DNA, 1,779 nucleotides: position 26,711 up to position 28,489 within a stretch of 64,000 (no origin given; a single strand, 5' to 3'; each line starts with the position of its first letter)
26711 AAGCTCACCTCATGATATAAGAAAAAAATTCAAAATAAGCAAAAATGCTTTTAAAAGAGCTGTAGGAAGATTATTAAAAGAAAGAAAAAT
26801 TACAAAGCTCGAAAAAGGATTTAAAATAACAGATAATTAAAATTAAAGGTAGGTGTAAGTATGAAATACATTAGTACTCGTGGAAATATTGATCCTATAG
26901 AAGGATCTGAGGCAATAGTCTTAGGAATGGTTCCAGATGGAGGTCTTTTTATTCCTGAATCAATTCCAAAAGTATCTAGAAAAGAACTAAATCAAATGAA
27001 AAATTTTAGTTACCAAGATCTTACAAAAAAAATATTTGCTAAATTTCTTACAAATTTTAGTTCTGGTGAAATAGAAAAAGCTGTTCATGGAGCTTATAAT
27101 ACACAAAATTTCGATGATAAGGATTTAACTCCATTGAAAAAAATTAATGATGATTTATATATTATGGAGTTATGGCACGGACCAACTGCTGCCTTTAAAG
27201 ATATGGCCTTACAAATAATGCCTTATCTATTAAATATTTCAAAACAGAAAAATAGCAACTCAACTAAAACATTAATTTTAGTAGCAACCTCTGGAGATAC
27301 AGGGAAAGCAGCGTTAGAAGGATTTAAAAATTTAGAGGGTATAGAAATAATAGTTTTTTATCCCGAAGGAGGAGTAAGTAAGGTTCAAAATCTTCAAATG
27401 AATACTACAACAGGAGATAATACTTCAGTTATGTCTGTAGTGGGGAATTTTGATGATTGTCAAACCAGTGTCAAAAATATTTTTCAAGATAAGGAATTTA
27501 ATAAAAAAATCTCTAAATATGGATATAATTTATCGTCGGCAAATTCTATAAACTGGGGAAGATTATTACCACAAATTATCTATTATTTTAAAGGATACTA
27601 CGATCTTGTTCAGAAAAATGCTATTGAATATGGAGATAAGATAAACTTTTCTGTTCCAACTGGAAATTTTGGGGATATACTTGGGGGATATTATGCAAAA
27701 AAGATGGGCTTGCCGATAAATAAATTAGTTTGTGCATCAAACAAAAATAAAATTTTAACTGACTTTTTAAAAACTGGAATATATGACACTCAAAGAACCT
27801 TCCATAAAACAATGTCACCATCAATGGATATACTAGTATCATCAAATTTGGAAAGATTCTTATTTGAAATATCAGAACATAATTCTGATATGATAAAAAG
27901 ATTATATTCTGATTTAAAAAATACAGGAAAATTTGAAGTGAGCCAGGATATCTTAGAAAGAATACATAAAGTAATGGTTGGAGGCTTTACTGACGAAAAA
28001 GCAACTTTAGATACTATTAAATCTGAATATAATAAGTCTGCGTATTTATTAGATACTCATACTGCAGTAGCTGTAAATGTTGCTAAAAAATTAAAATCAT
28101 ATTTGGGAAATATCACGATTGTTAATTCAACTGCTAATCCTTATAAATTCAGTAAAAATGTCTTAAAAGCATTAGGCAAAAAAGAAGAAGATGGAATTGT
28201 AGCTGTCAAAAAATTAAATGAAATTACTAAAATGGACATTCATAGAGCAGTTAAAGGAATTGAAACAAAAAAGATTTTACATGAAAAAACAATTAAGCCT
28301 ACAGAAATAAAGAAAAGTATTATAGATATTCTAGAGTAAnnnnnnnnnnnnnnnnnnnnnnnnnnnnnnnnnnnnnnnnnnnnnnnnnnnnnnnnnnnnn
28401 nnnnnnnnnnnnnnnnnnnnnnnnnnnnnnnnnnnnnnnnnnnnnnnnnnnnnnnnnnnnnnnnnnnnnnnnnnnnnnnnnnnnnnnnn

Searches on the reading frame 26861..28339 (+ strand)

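Call 92: search_protein_families(library=pfam, proteins=[window:26861-28339:+], max_evalue=0.00001)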
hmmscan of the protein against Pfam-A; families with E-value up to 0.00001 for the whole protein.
window:26861-28339:+ (492 aa): 3 families
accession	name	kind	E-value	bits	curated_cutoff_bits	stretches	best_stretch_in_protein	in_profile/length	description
PF14821.11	Thr_synth_N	-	7.5e-21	74.5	25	1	2-79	1-79/79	Threonine synthase N terminus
PF00291.31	PALP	-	1.7e-12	47.8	35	1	93-340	18-236/295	Pyridoxal-phosphate dependent enzyme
PF24857.1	THR4_C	-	3.7e-07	30.6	27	1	401-469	1-73/85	Threonine synthase, C-terminal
